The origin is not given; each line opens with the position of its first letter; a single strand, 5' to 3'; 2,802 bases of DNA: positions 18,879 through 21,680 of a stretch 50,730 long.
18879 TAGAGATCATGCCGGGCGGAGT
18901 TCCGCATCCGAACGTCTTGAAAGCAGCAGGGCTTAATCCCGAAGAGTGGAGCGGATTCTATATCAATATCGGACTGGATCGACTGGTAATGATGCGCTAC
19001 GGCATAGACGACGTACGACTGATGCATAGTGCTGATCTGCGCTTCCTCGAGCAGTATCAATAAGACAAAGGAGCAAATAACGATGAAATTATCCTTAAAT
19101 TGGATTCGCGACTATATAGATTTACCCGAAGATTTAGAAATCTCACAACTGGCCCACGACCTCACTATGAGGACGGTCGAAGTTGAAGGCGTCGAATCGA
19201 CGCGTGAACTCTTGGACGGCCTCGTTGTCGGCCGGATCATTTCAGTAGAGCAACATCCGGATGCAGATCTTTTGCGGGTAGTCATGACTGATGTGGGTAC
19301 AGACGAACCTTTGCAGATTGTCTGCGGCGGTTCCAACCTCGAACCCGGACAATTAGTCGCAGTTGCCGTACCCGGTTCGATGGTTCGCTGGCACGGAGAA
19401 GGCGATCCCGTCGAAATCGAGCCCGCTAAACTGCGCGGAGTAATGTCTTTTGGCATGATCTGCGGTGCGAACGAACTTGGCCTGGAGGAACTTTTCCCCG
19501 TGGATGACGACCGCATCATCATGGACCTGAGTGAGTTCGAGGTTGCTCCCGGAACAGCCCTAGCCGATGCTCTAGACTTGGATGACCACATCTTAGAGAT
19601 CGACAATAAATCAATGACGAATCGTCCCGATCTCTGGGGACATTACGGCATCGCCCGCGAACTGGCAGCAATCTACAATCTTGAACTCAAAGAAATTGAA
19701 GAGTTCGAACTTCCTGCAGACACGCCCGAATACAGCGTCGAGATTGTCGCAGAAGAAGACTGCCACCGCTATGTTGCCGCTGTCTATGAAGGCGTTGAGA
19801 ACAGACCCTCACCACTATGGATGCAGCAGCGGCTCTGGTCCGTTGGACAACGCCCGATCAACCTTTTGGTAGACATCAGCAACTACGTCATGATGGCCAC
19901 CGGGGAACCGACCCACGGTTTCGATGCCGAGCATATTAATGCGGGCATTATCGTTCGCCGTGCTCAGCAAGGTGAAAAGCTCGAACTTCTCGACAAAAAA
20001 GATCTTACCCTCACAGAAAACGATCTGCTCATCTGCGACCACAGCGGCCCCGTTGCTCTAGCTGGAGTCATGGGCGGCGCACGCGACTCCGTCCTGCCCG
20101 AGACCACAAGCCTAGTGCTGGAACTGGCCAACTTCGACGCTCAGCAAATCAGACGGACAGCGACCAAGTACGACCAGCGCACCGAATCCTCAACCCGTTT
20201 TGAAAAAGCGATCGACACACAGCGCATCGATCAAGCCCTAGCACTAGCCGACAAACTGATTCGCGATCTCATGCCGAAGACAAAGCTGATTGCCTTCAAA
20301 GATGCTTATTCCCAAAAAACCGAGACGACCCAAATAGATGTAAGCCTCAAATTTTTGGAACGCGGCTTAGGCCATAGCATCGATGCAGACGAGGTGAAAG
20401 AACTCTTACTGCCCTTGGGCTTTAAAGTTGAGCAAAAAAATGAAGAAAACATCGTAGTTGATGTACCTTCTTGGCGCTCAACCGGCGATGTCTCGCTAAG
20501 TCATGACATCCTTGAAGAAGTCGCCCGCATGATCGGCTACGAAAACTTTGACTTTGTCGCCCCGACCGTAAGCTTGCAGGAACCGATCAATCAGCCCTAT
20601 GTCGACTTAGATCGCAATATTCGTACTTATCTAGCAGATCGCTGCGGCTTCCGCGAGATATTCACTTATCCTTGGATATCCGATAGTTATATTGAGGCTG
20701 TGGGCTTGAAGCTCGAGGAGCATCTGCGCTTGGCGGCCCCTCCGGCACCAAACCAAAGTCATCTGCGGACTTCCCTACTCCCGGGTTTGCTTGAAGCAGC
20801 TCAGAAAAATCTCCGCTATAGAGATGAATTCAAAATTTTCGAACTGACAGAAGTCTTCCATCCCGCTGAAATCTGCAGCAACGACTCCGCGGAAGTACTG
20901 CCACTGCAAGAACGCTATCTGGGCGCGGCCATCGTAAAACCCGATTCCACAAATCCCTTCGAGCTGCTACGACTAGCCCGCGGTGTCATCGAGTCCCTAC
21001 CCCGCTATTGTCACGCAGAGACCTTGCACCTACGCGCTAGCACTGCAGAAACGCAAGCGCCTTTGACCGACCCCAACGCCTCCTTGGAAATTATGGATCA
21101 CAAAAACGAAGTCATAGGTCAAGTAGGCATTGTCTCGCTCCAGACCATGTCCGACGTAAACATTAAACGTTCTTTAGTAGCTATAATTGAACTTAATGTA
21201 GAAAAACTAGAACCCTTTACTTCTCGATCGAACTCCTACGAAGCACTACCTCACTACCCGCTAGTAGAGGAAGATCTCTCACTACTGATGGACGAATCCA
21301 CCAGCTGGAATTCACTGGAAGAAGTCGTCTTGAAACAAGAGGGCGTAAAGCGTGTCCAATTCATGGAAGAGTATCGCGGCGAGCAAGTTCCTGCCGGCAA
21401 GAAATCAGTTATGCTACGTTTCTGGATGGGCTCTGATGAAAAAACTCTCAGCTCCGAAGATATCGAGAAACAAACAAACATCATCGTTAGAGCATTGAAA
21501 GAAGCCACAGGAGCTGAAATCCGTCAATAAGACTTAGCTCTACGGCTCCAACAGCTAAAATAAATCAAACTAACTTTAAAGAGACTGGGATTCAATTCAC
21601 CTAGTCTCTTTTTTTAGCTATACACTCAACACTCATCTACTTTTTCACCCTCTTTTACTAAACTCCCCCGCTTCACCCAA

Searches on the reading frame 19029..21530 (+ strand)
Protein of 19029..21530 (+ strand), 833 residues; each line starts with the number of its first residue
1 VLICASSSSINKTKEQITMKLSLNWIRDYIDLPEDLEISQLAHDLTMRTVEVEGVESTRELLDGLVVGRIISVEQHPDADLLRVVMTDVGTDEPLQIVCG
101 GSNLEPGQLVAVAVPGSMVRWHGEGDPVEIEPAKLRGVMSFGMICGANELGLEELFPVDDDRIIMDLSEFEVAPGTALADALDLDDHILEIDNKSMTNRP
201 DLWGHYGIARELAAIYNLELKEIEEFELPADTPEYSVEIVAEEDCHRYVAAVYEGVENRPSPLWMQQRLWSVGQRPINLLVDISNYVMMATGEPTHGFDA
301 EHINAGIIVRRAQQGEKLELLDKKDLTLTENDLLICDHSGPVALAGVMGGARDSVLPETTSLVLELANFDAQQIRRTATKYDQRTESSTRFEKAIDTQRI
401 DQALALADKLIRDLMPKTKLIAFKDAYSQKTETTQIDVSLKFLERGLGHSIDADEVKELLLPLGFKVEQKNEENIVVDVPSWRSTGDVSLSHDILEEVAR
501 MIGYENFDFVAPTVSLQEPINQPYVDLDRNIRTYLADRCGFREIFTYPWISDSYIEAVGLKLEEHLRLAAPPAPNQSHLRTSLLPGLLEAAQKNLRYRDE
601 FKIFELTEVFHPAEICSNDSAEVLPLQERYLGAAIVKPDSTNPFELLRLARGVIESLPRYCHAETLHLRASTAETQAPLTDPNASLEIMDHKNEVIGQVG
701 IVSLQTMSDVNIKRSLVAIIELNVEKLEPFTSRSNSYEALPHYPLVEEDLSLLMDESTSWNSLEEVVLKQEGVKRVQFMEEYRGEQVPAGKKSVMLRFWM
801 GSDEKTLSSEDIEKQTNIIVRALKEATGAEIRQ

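Call 71: search_protein_families(library=pfam, proteins=[window:19029-21530:+], max_evalue=0.00001)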
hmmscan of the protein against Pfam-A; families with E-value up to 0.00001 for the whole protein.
window:19029-21530:+ (833 aa): 5 families
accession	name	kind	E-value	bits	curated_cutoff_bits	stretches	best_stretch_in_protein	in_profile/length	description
PF03483.22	B3_4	-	1e-59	201.5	29.3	1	245-414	2-172/174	B3/4 domain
PF17759.6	tRNA_synthFbeta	-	5.7e-23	82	22.4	1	512-723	6-213/214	Phenylalanyl tRNA synthetase beta chain CLM domain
PF03147.19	FDX-ACB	-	2.7e-20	73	31.1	1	741-832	1-94/94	Ferredoxin-fold anticodon binding domain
PF03484.21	B5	-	4.1e-16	59.4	28.6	1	436-504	1-67/67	tRNA synthetase B5 domain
PF01588.26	tRNA_bind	-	2.1e-15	57.1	27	1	65-152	1-79/96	Putative tRNA binding domain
